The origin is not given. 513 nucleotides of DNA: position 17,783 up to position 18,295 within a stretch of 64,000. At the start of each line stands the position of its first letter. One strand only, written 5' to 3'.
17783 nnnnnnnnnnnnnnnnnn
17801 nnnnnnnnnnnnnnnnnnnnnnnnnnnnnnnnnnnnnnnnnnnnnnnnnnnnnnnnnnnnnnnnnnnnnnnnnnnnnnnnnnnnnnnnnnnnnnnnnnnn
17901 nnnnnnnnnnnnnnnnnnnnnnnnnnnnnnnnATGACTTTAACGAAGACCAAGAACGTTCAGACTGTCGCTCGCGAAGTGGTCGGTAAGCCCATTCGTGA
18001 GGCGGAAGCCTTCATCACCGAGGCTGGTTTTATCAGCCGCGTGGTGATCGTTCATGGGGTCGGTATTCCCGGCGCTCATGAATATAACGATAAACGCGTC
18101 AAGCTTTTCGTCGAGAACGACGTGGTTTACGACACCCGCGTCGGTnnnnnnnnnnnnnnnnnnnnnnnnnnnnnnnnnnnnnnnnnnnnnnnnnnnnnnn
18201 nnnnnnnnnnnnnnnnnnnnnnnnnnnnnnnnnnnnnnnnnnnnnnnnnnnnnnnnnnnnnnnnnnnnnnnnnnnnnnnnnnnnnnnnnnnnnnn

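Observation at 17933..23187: Two bacterial homologs of the plant/leech potato inhibitor I (CI-2/eglin c) family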

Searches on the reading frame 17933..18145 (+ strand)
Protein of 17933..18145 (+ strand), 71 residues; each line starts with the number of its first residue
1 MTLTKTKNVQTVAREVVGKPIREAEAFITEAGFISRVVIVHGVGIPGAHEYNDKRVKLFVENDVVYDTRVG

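Call 3: search_protein_families(library=pfam, proteins=[window:17933-18145:+], max_evalue=10)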
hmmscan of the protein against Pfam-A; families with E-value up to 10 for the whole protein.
seq(71 aa): 1 family
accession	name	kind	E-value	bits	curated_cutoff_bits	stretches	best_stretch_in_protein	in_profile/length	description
PF00280.23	potato_inhibit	-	2.3e-05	25.4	24.5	1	15-67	6-59/64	Potato inhibitor I family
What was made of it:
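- PF00280 scores above its gathering score for copy 1 (call 3).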

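Call 5: search_solved_structures(query=window:17933-18145:+, max_evalue=10, show_alignments=3)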
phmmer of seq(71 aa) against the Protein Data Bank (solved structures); distinct sequences matched with E-value up to 10: 32.
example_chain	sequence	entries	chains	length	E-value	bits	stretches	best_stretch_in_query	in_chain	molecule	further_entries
1tm7_I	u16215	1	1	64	0.013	19.1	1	12-62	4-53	chymotrypsin inhibitor 2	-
1y1k_I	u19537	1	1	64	0.013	19.1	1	12-62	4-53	chymotrypsin inhibitor 2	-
5ffn_I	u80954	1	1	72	0.02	18.5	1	7-62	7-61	Subtilisin-chymotrypsin inhibitor-2A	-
5fbz_B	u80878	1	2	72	0.021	18.5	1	7-62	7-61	Subtilisin-chymotrypsin inhibitor-2A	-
3ci2_A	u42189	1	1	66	0.026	18.2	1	8-62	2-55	CHYMOTRYPSIN INHIBITOR 2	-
2ci2_I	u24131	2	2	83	0.031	17.9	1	7-62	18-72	CHYMOTRYPSIN INHIBITOR 2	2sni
1tm3_I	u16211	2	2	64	0.035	17.8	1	12-62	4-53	chymotrypsin inhibitor 2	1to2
1tmg_I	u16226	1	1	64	0.035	17.8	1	12-62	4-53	chymotrypsin inhibitor 2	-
1tm4_I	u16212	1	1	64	0.043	17.5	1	12-62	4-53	chymotrypsin inhibitor 2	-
1tm5_I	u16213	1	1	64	0.045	17.4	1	12-62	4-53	chymotrypsin inhibitor 2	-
1lw6_I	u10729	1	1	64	0.047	17.4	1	12-62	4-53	SUBTILISIN-CHYMOTRYPSIN INHIBITOR-2A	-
1tm1_I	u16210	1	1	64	0.048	17.3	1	12-62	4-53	chymotrypsin inhibitor 2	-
1y33_I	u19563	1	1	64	0.054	17.2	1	12-62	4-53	chymotrypsin inhibitor 2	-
6qiy_A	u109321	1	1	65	0.068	16.9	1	11-62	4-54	Subtilisin-chymotrypsin inhibitor-2A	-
7a3m_A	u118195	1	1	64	0.071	16.8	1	12-62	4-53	Subtilisin-chymotrypsin inhibitor-2A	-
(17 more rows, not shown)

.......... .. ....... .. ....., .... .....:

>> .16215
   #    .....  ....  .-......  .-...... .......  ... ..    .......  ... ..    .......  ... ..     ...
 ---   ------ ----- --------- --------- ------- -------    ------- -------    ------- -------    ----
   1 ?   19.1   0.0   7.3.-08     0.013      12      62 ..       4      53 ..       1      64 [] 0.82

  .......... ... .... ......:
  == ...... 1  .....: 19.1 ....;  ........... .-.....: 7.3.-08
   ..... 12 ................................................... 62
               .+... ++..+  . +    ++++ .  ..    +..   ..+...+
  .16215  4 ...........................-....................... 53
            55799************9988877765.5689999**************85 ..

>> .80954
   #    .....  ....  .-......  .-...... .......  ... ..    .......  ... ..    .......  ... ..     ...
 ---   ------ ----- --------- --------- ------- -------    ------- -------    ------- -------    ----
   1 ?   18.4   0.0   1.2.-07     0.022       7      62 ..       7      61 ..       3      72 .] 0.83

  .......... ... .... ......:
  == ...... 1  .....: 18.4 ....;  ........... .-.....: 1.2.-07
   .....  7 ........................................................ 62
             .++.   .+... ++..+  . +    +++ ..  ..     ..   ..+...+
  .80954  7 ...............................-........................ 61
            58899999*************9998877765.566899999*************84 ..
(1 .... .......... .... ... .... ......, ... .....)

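Call 6: find_homologous_proteins(query=window:17933-18145:+, max_evalue=0.01)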
Query seq(71 aa) (71 aa): 4 proteins with E <= 0.01 among 4 candidates.
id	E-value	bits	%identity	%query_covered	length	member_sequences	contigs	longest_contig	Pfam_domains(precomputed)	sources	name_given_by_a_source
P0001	2.5e-38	146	100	100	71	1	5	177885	-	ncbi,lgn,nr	ncbi:MAG: hypothetical protein P4L53_09200 [Candidatus Obscuribacterales bacterium]|nr:hypothetical 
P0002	7.0e-32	126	85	100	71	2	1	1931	-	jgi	jgi:hypothetical protein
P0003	2.2e-30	121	82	100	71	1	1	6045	-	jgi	jgi:hypothetical protein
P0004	8.3e-11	59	79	54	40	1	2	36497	-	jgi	jgi:hypothetical protein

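Call 7: find_encoding_contigs(protein=window:17933-18145:+, flank=10000)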
Protein seq(71 aa) (71 aa): 5 contigs read that carry it; 3 places shown.
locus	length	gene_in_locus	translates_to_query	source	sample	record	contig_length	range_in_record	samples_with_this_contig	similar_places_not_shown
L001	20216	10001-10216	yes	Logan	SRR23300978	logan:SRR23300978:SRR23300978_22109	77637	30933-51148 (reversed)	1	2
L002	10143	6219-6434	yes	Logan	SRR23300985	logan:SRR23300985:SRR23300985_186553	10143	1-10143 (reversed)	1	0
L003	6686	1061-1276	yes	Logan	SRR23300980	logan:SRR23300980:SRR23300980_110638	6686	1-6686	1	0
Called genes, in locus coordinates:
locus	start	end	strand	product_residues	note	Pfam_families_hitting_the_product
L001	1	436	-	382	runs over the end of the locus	PF00266:Aminotran_5, PF01053:Cys_Met_Meta_PP (weak)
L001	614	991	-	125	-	-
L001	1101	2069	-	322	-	-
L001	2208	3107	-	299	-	-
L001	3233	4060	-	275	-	PF13424:TPR_12 (faint)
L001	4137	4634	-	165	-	-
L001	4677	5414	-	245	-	PF00406:ADK, PF13207:AAA_17, PF05191:ADK_lid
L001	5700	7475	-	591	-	PF13428:TPR_14 (faint), PF14559:TPR_19 (faint), PF13432:TPR_16 (faint), PF00515:TPR_1 (faint), PF13181:TPR_8 (faint), PF13414:TPR_11 (faint), PF13424:TPR_12 (faint), PF07719:TPR_2 (weak)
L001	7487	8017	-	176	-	PF00383:dCMP_cyt_deam_1, PF14437:MafB19-deam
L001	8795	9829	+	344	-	PF01734:Patatin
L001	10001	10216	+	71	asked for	-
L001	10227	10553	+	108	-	-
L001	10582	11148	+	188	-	-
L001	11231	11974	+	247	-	-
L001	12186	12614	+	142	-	-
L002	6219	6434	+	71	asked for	-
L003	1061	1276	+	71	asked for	-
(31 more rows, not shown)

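Call 21: predict_structure(alignment_id=A1)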
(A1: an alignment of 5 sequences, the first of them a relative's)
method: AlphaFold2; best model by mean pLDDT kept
length: 71 residues; sequences in the alignment: 5
mean_pLDDT: 63.8   pTM: 0.51
mean pLDDT of the five models: 63.8, 56.0, 52.2, 48.7, 46.9
residues with pLDDT >= 90: 0; 70-90: 26; 50-70: 34; < 50: 11
segments of 3 or more residues with pLDDT < 50: 1-5, 37-42
pLDDT, mean of each block of 10 residues (from residue 1): 50 73 74 59 58 69 63 57
secondary structure, 60 per line:
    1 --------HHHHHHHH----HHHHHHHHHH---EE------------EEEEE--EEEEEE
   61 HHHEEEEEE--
elements in order: H9-16 H21-30 E48-52 E55-60 E64-69
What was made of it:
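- Tried and rejected: The first structure prediction, with a 5-sequence alignment, was poor (pLDDT 64, call 21) and was not used.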

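Call 22: search_protein_representatives(alignment_id=A1)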
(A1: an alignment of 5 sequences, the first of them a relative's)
Query: 5 sequences, 71 profile positions. Proteins with E-value up to 0.001 (for the whole library): 70; up to 1e-10: 9; up to 1e-30: 2. The best 70 are listed.
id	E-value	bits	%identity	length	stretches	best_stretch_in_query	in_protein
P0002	2.4e-38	146.2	-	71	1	1-71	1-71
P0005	6.3e-35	135.3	-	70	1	1-71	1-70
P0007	4.9e-17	78.0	-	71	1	4-71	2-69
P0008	1.2e-16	76.7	-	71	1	1-71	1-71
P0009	1.6e-14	69.9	-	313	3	13-67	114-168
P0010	3.4e-14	68.8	-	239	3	16-69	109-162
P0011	3.5e-13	65.6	-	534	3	7-70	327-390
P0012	5.0e-13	65.1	-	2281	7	12-67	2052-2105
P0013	2.8e-12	62.7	-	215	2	15-65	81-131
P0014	3.8e-09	52.7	-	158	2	8-65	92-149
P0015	8.1e-08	48.4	-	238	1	9-71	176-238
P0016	1.1e-07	48.0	-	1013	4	15-34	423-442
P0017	1.2e-07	47.8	-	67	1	15-71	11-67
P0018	2.0e-07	47.1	-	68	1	7-71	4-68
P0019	1.7e-06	44.2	-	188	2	14-68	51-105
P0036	5.9e-05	39.2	-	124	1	12-71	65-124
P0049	1.6e-04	37.9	-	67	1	15-71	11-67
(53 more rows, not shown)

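Call 24: search_protein_families(library=pfam, alignment_id=A2, max_evalue=0.01)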
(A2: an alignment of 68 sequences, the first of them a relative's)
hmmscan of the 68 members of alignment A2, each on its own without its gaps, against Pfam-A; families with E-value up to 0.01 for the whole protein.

A. member 1, P0007 (71 aa): 0 families

B. families by the number of members that match (of 68 scanned): 45 families (the first 25 are shown)
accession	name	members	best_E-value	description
PF00280.23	potato_inhibit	26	1.9e-10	Potato inhibitor I family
PF03793.24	PASTA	17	3.4e-166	PASTA domain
PF11720.13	Inhibitor_I78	9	2.9e-12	Peptidase inhibitor I78 family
PF00395.25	SLH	2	7.7e-23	S-layer homology domain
PF18140.6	PCC_BT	2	2.4e-10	Propionyl-coenzyme A carboxylase BT domain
PF04972.22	BON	2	0.0016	BON domain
PF05375.19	Pacifastin_I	2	0.0029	Pacifastin inhibitor (LCMII)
PF07035.17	RMC1_C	1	2.9e-38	Regulator of MON1-CCZ1 complex, C-terminal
PF01833.30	TIG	1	1e-27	IPT/TIG domain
PF14302.11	DUF4377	1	2.2e-19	Domain of unknown function (DUF4377)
PF03724.22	META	1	9.7e-18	META domain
PF21029.3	RMC1_N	1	1.1e-15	Regulator of MON1-CCZ1 complex, N-terminal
PF13240.11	Zn_Ribbon_1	1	1.2e-14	zinc-ribbon domain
PF03413.25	PepSY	1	5.8e-12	Peptidase propeptide and YPEB domain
PF17963.7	Big_9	1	7.1e-11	Bacterial Ig domain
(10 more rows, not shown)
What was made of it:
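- Closest known: MEROPS family I78 / Pfam PF11720. Same: 9 of 68 relatives hit PF11720 (call 24).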

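Call 25: search_protein_families(library=pfam, proteins=[P0007, P0008, P0009, P0010, P0011, P0013, P0014, P0015, P0017, P0018], max_evalue=1)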
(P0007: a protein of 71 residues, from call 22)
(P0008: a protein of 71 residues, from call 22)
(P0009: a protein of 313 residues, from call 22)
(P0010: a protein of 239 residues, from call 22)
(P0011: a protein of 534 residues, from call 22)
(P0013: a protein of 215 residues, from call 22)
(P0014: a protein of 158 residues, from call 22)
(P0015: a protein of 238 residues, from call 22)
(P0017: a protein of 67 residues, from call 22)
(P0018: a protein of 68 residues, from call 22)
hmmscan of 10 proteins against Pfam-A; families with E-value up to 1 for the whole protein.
P0007 (71 aa): 1 family
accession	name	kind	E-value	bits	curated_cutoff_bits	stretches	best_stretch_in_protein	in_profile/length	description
PF03793.24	PASTA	-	0.018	15.4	23.2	1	13-36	5-28/64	PASTA domain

P0008 (71 aa): 1 family
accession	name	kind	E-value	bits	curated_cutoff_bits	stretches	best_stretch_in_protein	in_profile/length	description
PF00280.23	potato_inhibit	-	8.9e-05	23.5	24.5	1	15-68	6-60/64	Potato inhibitor I family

P0009 (313 aa): 4 families
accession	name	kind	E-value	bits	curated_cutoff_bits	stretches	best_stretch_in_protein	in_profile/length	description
PF11720.13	Inhibitor_I78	-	2.2e-06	28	23.6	1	184-233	7-56/65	Peptidase inhibitor I78 family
PF04972.22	BON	-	0.0016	19.1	27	0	78-98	13-33/69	BON domain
PF05375.19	Pacifastin_I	-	0.0044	17.1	27.9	1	270-299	7-35/40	Pacifastin inhibitor (LCMII)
PF00325.26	Crp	-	0.53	10.5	21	0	47-55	9-17/32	Bacterial regulatory proteins, crp family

P0010 (239 aa): 5 families
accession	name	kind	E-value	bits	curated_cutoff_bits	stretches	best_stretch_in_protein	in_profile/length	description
PF03793.24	PASTA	-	5.5e-06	26.7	23.2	1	33-74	5-41/64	PASTA domain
PF00280.23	potato_inhibit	-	0.0018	19.4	24.5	0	185-224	8-47/64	Potato inhibitor I family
PF04972.22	BON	-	0.019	15.7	27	0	142-159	17-34/69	BON domain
PF14221.11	DUF4330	-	0.039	14.5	27.6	1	5-110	19-124/167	Domain of unknown function (DUF4330)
PF03843.18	Slp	-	0.12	12.1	22.5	0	92-154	20-82/153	Outer membrane lipoprotein Slp family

P0011 (534 aa): 6 families
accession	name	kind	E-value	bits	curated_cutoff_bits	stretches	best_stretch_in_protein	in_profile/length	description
PF14302.11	DUF4377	-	2.2e-19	69.6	25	1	462-530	2-75/75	Domain of unknown function (DUF4377)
PF00395.25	SLH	-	1.5e-10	41.3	20.8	1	92-134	2-44/44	S-layer homology domain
PF03793.24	PASTA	-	0.0087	16.4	23.2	0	335-358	5-28/64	PASTA domain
PF11720.13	Inhibitor_I78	-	0.0095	16.4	23.6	0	231-247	40-56/65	Peptidase inhibitor I78 family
PF12073.14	DUF3553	-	0.05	13.7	20.3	0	297-324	10-37/50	Protein of unknown function (DUF3553)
PF00325.26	Crp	-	0.14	12.4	21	0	198-206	9-17/32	Bacterial regulatory proteins, crp family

P0013 (215 aa): 10 families
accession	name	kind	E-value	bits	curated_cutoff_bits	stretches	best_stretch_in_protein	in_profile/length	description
PF00280.23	potato_inhibit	-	1.5e-06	29.1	24.5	2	83-132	8-58/64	Potato inhibitor I family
PF03793.24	PASTA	-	4.3e-06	27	23.2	2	82-106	6-30/64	PASTA domain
PF25638.1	DUF5983_N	-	0.0021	18.1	27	0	161-177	35-51/56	Family of unknown function (DUF5983) N-terminal domain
PF11720.13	Inhibitor_I78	-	0.0064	17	23.6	0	180-196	40-56/65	Peptidase inhibitor I78 family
PF23387.2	TPR_IFT80_172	-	0.019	15.2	25.6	1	122-172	25-75/147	IFT80/172/WDR35/WDR19 TPR domain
PF20130.4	DUF6520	-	0.041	14.7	25.4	1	1-66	1-63/83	Family of unknown function (DUF6520)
PF13721.11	SecD-TM1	-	0.045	14.7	30.5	0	147-185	43-81/103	SecD export protein N-terminal TM region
PF19671.4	DUF6174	-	0.067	13.9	23.8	0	119-162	32-76/122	Family of unknown function (DUF6174)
PF16789.10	YscO-like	-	0.095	13.1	27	0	147-170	10-33/161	YscO-like protein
PF13649.12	Methyltransf_25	-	0.23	12.6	27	0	151-197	31-73/97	Methyltransferase domain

P0014 (158 aa): 5 families
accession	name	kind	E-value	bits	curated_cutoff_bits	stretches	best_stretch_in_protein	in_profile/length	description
PF11720.13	Inhibitor_I78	-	0.0064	17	23.6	1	57-73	40-56/65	Peptidase inhibitor I78 family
PF03793.24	PASTA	-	0.042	14.3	23.2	0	25-48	5-28/64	PASTA domain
PF00280.23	potato_inhibit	-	0.076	14.1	24.5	0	27-75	8-57/64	Potato inhibitor I family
PF08139.17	LPAM_1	-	0.091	13.7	20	1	2-16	3-17/18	Prokaryotic membrane lipoprotein lipid attachment site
PF07663.16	EIIBC-GUT_C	-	0.16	12.6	25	0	100-121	50-71/93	Sorbitol phosphotransferase enzyme II C-terminus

P0015 (238 aa): 4 families
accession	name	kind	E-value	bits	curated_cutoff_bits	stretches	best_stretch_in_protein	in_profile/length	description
PF03724.22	META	-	9.7e-18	64.6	24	1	48-154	3-108/109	META domain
PF00280.23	potato_inhibit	-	0.00011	23.2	24.5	1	183-234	7-59/64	Potato inhibitor I family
PF03793.24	PASTA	-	0.14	12.6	23.2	1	183-205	6-28/64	PASTA domain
PF08139.17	LPAM_1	-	0.29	12.1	20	0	1-15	1-15/18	Prokaryotic membrane lipoprotein lipid attachment site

P0017 (67 aa): 3 families
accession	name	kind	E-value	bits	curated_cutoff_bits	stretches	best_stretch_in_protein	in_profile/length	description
PF21325.3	SHPRH_helical-1st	-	0.021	15.5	27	1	5-45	1-36/95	E3 ubiquitin-protein ligase SHPRH, first helical domain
PF00280.23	potato_inhibit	-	0.023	15.8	24.5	1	12-61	7-57/64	Potato inhibitor I family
PF03793.24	PASTA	-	0.028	14.8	23.2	1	11-34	5-28/64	PASTA domain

P0018 (68 aa): 0 families
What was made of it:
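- On PASTA / PF03793: Relatives match only profile positions 5-28 (call 25).
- Closest known: PASTA domain. Same: 17 of 68 search hits contain PASTA domains (calls 24, 25).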

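Call 31: search_solved_structures(query=A3, max_evalue=1, show_alignments=4)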
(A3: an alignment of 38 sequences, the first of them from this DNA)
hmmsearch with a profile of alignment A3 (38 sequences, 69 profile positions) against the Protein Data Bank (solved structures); distinct sequences matched with E-value up to 1: 56.
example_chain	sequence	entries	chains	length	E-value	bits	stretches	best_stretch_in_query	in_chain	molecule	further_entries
7a1h_A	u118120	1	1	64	0.00014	24.7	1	13-60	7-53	Subtilisin-chymotrypsin inhibitor-2A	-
1lw6_I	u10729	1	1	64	0.00014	24.7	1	13-60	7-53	SUBTILISIN-CHYMOTRYPSIN INHIBITOR-2A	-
1coa_I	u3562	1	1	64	0.00014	24.7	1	13-60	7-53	CHYMOTRYPSIN INHIBITOR 2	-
7a3m_A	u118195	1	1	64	0.00015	24.6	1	13-60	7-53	Subtilisin-chymotrypsin inhibitor-2A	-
3ci2_A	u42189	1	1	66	0.00015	24.6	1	13-60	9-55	CHYMOTRYPSIN INHIBITOR 2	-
6qiy_A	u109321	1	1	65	0.00017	24.4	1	13-60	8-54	Subtilisin-chymotrypsin inhibitor-2A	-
5fbz_B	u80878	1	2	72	0.00018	24.3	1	13-60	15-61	Subtilisin-chymotrypsin inhibitor-2A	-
5ffn_I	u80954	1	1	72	0.00018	24.3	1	13-60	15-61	Subtilisin-chymotrypsin inhibitor-2A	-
6qiz_A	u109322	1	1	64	0.00019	24.3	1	13-60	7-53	Subtilisin-chymotrypsin inhibitor-2A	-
2ci2_I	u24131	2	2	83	0.00025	23.9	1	13-60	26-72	CHYMOTRYPSIN INHIBITOR 2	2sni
1y3d_I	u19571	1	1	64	0.00026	23.9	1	13-59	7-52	chymotrypsin inhibitor 2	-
1tm1_I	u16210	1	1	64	0.00028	23.7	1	13-59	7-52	chymotrypsin inhibitor 2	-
1y3f_I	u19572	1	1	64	0.00069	22.5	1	13-59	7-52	chymotrypsin inhibitor 2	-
7aok_A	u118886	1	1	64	0.00081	22.3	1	13-59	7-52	Subtilisin-chymotrypsin inhibitor-2A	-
7aon_A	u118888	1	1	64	0.00089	22.1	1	13-60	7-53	Subtilisin-chymotrypsin inhibitor-2A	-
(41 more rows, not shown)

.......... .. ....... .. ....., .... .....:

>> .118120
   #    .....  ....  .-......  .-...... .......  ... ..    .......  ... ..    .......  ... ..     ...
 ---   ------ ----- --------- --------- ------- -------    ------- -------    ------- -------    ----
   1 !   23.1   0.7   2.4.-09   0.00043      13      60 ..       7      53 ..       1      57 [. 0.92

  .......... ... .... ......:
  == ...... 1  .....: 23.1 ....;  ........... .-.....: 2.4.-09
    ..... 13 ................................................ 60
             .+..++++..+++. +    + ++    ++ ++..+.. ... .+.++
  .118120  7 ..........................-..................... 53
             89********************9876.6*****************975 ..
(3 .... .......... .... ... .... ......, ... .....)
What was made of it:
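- The family profile hits CI-2 (E 1.4e-4), BGIT, CMTI-V, LUTI, HPI and AFUEI in the PDB (call 31).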

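Call 34: find_homologous_proteins(query=A3, max_evalue=0.001)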
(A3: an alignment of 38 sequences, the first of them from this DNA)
Query A3 (38 sequences) (71 aa, profile of the alignment): 65 proteins with E <= 0.001 among 302 candidates.
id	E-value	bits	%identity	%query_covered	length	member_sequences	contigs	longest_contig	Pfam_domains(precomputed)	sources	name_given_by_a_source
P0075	4.9e-23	98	37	92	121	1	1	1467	-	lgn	-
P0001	2.2e-22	96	100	100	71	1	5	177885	-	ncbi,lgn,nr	ncbi:MAG: hypothetical protein P4L53_09200 [Candidatus Obscuribacterales bacterium]|nr:hypothetical 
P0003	1.2e-21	94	82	100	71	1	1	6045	-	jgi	jgi:hypothetical protein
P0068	2.8e-21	93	-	-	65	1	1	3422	-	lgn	-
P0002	1.3e-20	91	85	100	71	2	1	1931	-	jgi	jgi:hypothetical protein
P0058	2.7e-20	90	31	76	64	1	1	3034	-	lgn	-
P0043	6.2e-20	88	35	77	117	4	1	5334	-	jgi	-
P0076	2.8e-19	86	30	97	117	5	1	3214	-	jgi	-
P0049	3.0e-19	86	32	80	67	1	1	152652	-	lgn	-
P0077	4.4e-19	86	35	56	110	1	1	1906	-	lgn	-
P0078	4.9e-19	86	-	-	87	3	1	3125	-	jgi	jgi:hypothetical protein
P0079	5.5e-19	85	37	89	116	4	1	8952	-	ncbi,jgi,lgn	jgi:hypothetical protein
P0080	7.0e-19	85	37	61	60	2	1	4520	-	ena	-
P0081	9.9e-19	85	35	61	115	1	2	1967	-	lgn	-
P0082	1.1e-18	84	-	-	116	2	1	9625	-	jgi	jgi:PBP1b-binding outer membrane lipoprotein LpoB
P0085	1.5e-18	84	36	79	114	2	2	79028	-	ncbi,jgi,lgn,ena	jgi:hypothetical protein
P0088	1.0e-17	81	35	80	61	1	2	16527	-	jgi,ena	jgi:hypothetical protein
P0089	1.1e-17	81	35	80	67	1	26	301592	-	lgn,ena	-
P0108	1.6e-14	71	25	80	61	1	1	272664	-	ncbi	-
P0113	7.4e-13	66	26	70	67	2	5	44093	-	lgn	-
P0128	1.3e-5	42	-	-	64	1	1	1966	PF11720.13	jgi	-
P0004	5.5e-4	37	79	54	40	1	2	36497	-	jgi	jgi:hypothetical protein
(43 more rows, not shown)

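Call 39: predict_structure(alignment_id=A3)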
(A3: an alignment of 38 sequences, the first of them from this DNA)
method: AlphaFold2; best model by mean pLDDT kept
length: 71 residues; sequences in the alignment: 38
mean_pLDDT: 92.0   pTM: 0.77
mean pLDDT of the five models: 92.0, 91.7, 90.7, 89.4, 85.7
residues with pLDDT >= 90: 61; 70-90: 5; 50-70: 2; < 50: 3
segments of 3 or more residues with pLDDT < 50: 1-3
pLDDT, mean of each block of 10 residues (from residue 1): 69 97 97 96 91 96 97 91
secondary structure, 60 per line:
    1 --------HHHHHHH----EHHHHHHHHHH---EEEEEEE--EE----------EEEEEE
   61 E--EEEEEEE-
elements in order: H9-15 H21-30 E34-40 E55-61 E64-70
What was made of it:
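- On I13 / PF00280 potato inhibitor I: AF2 model of copy 1, pLDDT 92, elements H9-15, H21-30, E34-40, loop 41-54, E55-61, E64-70 (call 39).
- The AF2 model has pLDDT 92 (call 39). The loop region is modelled confidently (pLDDT 91 for residues 41-50, call 39).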

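Call 41: find_related_loci(query=A1, collection=genome_contigs, flank=8000)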
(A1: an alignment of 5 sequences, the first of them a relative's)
Query A1 (71 aa) in genome_contigs; peptide patterns used: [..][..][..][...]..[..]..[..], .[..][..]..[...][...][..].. (x = any residue, [..] = any of these).
149 stretches matched a pattern; 3 encode a relative of the query (tblastn E <= 1e-3); 3 distinct loci.
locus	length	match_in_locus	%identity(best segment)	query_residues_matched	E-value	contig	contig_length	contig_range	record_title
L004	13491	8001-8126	45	3-44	4e-6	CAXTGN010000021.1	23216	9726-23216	MAG TPA_asm: uncultured Acidobacteriaceae bacterium isolate private_X15_metawrap_bin.1 genome assembly, contig: private_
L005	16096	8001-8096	50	15-46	2e-5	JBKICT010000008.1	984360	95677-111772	MAG: Acidobacteriota bacterium isolate bins.75 NODE_5_length_984360_cov_4.214471, whole genome shotgun sequence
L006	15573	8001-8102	44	13-46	4e-5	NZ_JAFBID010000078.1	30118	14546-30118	Microvirga arabica strain SV2184P NODE_78_length_30118_cov_19.721913, whole genome shotgun sequence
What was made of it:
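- Tried and rejected: With the narrow alignment it returned three loci (call 41).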
